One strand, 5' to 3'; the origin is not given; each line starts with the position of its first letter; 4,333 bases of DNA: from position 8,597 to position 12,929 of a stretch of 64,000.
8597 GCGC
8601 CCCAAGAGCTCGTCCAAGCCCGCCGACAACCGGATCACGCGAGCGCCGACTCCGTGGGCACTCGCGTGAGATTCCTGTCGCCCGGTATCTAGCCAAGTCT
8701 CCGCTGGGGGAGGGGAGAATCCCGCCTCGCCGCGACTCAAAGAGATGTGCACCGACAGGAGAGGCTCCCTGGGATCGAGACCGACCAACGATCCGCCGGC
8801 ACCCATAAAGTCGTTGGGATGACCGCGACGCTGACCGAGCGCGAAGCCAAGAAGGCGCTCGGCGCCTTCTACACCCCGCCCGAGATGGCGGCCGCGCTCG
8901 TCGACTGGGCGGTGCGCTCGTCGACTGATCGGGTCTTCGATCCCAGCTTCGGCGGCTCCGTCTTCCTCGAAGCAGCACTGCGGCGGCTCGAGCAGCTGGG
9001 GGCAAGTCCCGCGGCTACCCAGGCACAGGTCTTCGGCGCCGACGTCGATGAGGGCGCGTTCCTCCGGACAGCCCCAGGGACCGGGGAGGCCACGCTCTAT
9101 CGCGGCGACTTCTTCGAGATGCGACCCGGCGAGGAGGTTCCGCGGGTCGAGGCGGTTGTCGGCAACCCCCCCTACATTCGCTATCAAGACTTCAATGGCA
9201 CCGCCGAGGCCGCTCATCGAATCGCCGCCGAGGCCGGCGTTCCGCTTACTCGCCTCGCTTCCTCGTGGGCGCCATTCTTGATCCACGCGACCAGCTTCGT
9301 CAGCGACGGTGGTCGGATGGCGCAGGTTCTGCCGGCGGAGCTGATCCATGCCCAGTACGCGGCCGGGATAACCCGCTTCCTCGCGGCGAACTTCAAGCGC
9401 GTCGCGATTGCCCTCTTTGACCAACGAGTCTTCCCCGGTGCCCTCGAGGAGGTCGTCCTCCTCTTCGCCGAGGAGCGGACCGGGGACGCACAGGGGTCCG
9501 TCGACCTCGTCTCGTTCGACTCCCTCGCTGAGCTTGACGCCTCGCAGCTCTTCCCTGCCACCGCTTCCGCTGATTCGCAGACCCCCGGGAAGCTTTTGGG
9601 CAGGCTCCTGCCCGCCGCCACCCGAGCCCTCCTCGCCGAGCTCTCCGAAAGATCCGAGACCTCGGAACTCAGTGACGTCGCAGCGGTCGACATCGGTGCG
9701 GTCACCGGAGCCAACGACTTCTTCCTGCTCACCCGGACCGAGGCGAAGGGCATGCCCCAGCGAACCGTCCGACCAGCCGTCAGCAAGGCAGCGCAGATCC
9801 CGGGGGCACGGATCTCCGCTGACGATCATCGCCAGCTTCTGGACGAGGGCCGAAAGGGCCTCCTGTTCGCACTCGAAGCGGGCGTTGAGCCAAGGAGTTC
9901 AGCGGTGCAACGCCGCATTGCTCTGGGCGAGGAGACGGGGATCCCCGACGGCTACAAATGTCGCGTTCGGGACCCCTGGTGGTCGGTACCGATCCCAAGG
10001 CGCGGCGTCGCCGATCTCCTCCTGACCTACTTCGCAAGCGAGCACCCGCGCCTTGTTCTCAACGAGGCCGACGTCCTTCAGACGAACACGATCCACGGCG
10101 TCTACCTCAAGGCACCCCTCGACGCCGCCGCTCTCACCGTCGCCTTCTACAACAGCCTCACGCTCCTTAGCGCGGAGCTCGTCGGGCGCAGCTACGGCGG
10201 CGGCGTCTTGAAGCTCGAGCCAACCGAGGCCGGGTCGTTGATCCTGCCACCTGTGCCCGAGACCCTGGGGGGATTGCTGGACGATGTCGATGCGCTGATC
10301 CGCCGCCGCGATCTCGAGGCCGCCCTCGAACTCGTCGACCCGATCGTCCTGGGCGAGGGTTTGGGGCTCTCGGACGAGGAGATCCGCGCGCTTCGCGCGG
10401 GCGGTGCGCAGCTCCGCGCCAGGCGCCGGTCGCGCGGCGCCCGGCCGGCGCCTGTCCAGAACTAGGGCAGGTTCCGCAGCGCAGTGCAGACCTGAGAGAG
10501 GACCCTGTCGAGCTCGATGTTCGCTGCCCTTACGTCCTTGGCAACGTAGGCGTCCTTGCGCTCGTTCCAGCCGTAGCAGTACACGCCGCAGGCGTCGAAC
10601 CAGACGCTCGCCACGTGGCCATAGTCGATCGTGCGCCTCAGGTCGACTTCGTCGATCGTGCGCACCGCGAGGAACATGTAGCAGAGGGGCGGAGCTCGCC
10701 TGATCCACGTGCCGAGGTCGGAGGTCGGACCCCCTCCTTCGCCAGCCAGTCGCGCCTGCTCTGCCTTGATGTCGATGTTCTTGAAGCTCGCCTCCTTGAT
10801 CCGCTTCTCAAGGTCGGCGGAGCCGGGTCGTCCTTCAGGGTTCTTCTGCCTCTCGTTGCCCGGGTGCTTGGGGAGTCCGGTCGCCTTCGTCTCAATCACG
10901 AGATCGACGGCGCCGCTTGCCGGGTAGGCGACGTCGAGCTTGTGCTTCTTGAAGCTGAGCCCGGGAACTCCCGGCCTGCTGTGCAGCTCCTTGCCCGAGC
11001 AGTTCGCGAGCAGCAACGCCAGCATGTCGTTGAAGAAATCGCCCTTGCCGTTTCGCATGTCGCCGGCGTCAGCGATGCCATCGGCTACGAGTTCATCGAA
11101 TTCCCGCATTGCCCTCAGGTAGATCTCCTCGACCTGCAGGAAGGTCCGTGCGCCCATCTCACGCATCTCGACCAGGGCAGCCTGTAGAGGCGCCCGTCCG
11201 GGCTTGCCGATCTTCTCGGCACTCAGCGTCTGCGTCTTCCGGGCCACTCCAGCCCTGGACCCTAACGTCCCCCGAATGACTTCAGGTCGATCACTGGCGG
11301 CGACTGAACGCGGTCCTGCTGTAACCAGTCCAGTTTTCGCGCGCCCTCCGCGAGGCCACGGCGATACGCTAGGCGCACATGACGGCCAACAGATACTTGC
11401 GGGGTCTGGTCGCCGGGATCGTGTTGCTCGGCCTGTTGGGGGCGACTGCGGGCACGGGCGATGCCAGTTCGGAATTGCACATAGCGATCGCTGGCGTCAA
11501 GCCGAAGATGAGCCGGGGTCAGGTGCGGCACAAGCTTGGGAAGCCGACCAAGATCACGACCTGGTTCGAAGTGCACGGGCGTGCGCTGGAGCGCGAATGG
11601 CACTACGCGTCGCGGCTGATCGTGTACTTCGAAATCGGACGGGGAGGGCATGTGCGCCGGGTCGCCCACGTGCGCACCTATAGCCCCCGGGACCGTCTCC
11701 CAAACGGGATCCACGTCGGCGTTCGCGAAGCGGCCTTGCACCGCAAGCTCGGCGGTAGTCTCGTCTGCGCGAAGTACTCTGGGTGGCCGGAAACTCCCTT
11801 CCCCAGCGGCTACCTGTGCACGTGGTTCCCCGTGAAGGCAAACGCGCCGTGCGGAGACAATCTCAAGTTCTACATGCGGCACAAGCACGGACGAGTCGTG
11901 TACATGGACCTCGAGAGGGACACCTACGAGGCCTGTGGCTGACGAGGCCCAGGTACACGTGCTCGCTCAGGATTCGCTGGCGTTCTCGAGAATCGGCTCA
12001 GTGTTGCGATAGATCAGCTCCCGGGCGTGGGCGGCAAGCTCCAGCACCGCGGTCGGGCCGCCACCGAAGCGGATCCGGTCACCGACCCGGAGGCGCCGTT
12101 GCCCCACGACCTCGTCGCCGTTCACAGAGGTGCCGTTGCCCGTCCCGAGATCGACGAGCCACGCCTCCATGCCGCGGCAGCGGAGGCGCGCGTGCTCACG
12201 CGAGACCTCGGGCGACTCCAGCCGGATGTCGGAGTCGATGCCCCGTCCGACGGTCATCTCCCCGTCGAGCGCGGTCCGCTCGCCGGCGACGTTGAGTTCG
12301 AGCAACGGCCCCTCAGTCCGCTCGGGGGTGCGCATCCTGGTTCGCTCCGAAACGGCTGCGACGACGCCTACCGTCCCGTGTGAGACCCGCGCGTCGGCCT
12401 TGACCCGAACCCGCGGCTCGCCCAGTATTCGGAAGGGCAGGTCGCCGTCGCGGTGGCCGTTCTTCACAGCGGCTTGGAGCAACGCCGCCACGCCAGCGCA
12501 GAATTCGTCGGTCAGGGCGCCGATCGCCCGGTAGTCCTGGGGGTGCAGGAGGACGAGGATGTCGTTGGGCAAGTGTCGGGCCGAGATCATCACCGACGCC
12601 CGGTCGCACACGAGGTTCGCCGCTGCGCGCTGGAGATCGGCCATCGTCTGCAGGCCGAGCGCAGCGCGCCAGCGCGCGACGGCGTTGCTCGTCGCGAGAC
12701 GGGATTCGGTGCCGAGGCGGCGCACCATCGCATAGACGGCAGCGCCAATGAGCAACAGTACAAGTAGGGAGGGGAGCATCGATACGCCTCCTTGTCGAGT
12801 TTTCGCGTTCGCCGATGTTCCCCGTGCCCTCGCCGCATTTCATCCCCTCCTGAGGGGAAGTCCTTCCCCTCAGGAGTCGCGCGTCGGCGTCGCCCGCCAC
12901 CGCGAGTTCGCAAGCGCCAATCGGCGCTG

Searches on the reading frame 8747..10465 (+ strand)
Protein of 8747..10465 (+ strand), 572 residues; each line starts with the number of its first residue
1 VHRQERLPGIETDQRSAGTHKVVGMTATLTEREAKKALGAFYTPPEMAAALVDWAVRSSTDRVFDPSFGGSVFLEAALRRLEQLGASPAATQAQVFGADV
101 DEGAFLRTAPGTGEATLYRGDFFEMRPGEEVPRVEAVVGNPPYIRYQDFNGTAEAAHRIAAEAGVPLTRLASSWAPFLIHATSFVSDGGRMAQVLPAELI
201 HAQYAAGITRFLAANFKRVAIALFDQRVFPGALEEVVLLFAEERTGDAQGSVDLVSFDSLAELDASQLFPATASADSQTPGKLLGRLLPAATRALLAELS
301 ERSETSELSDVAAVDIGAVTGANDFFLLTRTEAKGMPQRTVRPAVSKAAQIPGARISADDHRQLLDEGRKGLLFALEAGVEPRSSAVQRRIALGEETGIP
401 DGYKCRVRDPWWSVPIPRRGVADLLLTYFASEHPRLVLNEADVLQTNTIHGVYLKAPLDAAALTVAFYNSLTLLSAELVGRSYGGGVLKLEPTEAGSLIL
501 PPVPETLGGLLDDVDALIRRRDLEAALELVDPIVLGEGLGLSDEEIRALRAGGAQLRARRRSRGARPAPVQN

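Call 8: search_protein_families(library=pfam, proteins=[window:8747-10465:+], max_evalue=0.01)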
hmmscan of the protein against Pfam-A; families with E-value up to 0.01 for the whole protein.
window:8747-10465:+ (572 aa): 3 families
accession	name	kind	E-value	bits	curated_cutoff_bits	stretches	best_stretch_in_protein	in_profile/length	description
PF22837.1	M_Eco57I_C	-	6e-21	75.5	27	1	304-550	27-270/283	Type II methyltransferase M.Eco57I, C-terminal domain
PF02384.22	N6_Mtase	-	4.4e-10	39.8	20.4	1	33-231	20-220/311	N-6 DNA Methylase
PF07669.17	Eco57I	-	3.8e-06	27.5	25.3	1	135-229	76-171/171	Eco57I restriction-modification methylase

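Call 9: search_protein_families(library=padloc, proteins=[window:8747-10465:+], max_evalue=0.01)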
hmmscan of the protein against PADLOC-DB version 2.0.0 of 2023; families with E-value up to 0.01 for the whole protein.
window:8747-10465:+ (572 aa): 24 families
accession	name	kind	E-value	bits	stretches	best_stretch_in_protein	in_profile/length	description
PDLC03267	MTase_II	-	1.1e-120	402.1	1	32-563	7-538/539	Type II methyltransferase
PDLC03301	MTase_II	-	7.9e-97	323.2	1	21-564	60-602/604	Type II methyltransferase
PDLC03222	MTase_II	-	1.1e-34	118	1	27-504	121-583/602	Type II methyltransferase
PDLC03366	MTase_II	-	2.3e-22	77.5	2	33-243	17-224/568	Type II methyltransferase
PDLC03331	MTase_II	-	2.8e-17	60.6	1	33-494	24-482/541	Type II methyltransferase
PDLC03328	MTase_II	-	1.6e-15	54.6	1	35-498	28-500/587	Type II methyltransferase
PDLC04134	mad2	-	3.2e-15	53.9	1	32-247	264-449/492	mads_2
PDLC03313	MTase_II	-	1e-12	45.4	2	91-329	105-349/563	Type II methyltransferase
PDLC03338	MTase_II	-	3.1e-12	44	2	26-86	117-182/604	Type II methyltransferase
PDLC03248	MTase_II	-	2.7e-11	40.9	1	32-269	3-221/521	Type II methyltransferase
PDLC03226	MTase_II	-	7.3e-10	36.1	1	34-265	12-256/579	Type II methyltransferase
PDLC03293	MTase_II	-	1.1e-08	32.3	1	28-246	6-212/427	Type II methyltransferase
PDLC03335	MTase_II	-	1.2e-06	25.4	1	28-231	69-292/607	Type II methyltransferase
PDLC03311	MTase_II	-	4.6e-06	23.6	1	34-267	12-231/464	Type II methyltransferase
PDLC03357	MTase_II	-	8.5e-06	22.4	1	31-243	113-334/620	Type II methyltransferase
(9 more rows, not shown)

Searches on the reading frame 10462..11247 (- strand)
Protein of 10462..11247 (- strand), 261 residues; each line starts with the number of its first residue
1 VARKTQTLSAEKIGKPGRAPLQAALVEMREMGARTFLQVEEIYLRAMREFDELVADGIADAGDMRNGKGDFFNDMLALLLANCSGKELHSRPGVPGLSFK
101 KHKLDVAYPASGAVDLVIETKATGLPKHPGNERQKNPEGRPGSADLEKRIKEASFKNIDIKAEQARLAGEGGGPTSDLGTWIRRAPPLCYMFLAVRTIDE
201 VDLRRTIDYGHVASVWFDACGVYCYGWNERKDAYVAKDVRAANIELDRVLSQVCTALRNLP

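Call 8: search_protein_families(library=pfam, proteins=[window:10462-11247:-], max_evalue=0.01)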
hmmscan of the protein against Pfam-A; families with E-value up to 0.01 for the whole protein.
window:10462-11247:- (261 aa): 0 families

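Call 9: search_protein_families(library=padloc, proteins=[window:10462-11247:-], max_evalue=0.01)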
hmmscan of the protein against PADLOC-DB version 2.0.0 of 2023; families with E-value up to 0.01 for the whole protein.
window:10462-11247:- (261 aa): 1 family
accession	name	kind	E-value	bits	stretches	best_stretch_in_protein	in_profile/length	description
PDLC03576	REase_II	-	3.7e-09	34.5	1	41-162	37-157/281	Type II restriction enzyme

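Call 20: search_protein_families(library=ncbifam, proteins=[window:10462-11247:-], max_evalue=0.01)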
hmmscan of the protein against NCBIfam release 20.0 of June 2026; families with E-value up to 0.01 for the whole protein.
window:10462-11247:- (261 aa): 0 families

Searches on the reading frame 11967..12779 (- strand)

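Call 8: search_protein_families(library=pfam, proteins=[window:11967-12779:-], max_evalue=0.01)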
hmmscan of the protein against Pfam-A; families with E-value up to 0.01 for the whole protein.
window:11967-12779:- (270 aa): 3 families
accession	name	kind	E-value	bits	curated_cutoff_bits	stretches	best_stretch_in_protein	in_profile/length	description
PF00498.31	FHA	-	1e-17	64.8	20.7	1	176-239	2-67/67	FHA domain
PF16697.10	Yop-YscD_cpl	-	1.8e-10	41.4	33.2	1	173-239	17-84/94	Inner membrane component of T3SS, cytoplasmic domain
PF12401.13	FhaA_N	-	0.00043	21.1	25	1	48-139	28-114/115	FhaA, N-terminal domain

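Call 9: search_protein_families(library=padloc, proteins=[window:11967-12779:-], max_evalue=0.01)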
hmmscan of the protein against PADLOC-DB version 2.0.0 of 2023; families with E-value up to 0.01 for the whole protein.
window:11967-12779:- (270 aa): 0 families
